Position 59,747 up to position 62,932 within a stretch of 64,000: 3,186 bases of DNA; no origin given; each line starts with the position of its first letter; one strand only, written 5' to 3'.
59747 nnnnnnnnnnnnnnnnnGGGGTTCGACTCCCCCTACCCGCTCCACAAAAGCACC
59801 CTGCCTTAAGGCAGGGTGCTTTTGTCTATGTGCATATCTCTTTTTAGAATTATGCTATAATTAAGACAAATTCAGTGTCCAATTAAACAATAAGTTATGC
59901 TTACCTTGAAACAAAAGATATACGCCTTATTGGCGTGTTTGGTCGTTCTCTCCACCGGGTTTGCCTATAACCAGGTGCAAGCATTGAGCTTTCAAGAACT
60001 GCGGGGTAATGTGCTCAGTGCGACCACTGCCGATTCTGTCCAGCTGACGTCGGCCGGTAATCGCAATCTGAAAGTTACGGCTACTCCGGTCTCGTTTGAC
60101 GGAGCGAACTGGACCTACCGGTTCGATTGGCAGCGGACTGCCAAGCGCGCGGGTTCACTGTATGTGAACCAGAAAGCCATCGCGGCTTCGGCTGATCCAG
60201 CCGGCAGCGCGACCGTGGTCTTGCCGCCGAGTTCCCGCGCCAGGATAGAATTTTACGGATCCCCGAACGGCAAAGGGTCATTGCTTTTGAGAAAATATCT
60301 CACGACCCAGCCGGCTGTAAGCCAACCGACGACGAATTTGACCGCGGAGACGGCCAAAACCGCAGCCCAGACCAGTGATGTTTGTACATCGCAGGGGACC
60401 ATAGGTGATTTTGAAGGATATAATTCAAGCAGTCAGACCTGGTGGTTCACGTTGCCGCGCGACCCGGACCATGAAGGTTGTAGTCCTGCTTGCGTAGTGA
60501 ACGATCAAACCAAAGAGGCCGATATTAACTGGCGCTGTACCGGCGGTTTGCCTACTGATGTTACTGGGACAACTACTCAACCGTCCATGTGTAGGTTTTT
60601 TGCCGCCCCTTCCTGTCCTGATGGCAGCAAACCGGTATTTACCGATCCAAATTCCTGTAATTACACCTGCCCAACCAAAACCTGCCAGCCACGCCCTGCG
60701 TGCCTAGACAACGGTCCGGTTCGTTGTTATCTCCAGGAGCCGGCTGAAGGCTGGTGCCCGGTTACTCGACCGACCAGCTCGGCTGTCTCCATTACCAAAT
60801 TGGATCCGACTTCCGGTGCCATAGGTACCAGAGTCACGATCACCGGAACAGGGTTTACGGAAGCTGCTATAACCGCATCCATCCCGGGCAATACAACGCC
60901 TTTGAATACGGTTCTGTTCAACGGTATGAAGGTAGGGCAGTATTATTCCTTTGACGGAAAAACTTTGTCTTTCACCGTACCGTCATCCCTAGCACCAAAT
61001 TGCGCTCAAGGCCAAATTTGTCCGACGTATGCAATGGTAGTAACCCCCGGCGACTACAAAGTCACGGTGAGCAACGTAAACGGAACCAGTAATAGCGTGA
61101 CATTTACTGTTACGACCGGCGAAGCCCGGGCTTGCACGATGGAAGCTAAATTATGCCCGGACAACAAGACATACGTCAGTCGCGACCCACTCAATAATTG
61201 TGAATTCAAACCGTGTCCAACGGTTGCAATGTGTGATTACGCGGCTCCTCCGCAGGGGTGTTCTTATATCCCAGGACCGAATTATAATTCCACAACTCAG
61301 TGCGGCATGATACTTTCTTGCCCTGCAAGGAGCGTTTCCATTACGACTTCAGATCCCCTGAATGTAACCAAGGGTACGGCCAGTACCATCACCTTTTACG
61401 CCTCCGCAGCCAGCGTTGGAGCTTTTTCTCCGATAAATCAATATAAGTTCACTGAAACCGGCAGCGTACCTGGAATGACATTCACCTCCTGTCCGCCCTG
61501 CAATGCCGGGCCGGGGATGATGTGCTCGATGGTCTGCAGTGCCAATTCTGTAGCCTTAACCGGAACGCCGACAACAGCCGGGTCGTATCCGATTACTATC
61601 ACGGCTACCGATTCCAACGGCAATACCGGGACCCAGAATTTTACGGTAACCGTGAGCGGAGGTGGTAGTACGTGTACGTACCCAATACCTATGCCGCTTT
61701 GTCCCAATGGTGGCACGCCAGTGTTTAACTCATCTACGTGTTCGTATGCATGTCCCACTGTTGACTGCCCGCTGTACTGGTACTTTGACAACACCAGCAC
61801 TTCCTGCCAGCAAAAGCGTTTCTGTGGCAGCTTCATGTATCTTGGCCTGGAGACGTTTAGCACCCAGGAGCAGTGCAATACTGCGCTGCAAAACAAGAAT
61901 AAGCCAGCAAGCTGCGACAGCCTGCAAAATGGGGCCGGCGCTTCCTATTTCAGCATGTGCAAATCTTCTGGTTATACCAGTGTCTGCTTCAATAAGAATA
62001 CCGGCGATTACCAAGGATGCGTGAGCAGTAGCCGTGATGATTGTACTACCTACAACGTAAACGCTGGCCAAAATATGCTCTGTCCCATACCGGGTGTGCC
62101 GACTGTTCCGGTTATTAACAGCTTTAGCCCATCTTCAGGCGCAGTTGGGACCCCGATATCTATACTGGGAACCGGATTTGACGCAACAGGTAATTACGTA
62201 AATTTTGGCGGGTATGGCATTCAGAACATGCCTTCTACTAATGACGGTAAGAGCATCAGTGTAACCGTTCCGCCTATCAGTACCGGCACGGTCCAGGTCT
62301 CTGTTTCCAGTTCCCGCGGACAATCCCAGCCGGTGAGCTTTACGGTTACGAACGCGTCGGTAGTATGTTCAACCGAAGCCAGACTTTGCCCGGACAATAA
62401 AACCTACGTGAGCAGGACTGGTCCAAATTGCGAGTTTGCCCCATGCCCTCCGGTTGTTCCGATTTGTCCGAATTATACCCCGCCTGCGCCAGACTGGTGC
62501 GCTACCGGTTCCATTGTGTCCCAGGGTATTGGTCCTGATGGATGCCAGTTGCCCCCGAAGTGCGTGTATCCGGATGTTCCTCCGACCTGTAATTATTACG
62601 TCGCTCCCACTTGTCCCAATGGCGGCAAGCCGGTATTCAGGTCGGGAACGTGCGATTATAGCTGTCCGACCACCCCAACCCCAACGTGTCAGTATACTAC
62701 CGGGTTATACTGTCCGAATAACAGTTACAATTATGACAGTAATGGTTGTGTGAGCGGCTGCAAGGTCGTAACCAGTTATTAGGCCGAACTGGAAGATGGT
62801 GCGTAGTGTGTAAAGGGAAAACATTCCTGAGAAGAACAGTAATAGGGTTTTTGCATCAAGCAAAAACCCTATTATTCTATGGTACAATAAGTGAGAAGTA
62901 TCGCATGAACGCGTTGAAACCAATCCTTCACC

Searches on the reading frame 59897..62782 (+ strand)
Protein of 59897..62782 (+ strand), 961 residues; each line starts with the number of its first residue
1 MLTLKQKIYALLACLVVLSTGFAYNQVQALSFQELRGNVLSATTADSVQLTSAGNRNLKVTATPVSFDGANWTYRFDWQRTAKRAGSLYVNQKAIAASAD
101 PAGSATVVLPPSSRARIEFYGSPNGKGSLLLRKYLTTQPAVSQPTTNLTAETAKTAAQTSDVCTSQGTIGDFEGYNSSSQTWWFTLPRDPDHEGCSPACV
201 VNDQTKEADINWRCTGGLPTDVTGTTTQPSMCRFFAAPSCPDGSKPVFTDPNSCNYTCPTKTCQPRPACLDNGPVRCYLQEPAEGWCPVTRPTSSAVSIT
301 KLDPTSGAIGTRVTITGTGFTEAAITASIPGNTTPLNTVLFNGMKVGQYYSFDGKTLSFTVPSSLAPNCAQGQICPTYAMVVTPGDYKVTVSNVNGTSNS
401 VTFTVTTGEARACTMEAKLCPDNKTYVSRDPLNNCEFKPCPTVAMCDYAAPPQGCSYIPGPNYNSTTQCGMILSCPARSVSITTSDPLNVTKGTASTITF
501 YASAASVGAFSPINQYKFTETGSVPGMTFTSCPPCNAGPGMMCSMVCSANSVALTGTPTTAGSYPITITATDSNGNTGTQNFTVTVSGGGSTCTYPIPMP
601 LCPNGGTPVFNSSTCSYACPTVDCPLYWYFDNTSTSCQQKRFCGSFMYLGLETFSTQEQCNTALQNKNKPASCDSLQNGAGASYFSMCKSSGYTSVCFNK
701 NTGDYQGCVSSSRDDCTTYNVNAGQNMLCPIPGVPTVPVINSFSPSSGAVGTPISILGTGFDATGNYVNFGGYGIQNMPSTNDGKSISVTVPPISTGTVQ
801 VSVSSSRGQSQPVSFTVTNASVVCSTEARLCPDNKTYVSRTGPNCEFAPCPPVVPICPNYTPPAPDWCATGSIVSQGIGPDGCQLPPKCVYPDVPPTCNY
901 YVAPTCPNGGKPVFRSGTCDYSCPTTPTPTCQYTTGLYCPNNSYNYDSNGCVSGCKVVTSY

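Call 82: search_protein_families(library=pfam, proteins=[window:59897-62782:+], max_evalue=0.0001)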
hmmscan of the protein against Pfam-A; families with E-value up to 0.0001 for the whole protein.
window:59897-62782:+ (961 aa): 2 families
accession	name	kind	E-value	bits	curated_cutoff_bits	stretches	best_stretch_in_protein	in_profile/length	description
PF01833.30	TIG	-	3.8e-15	56.1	20.9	2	738-816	1-83/84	IPT/TIG domain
PF05345.18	He_PIG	-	3.4e-05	24.6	24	0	489-587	12-96/96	Putative Ig domain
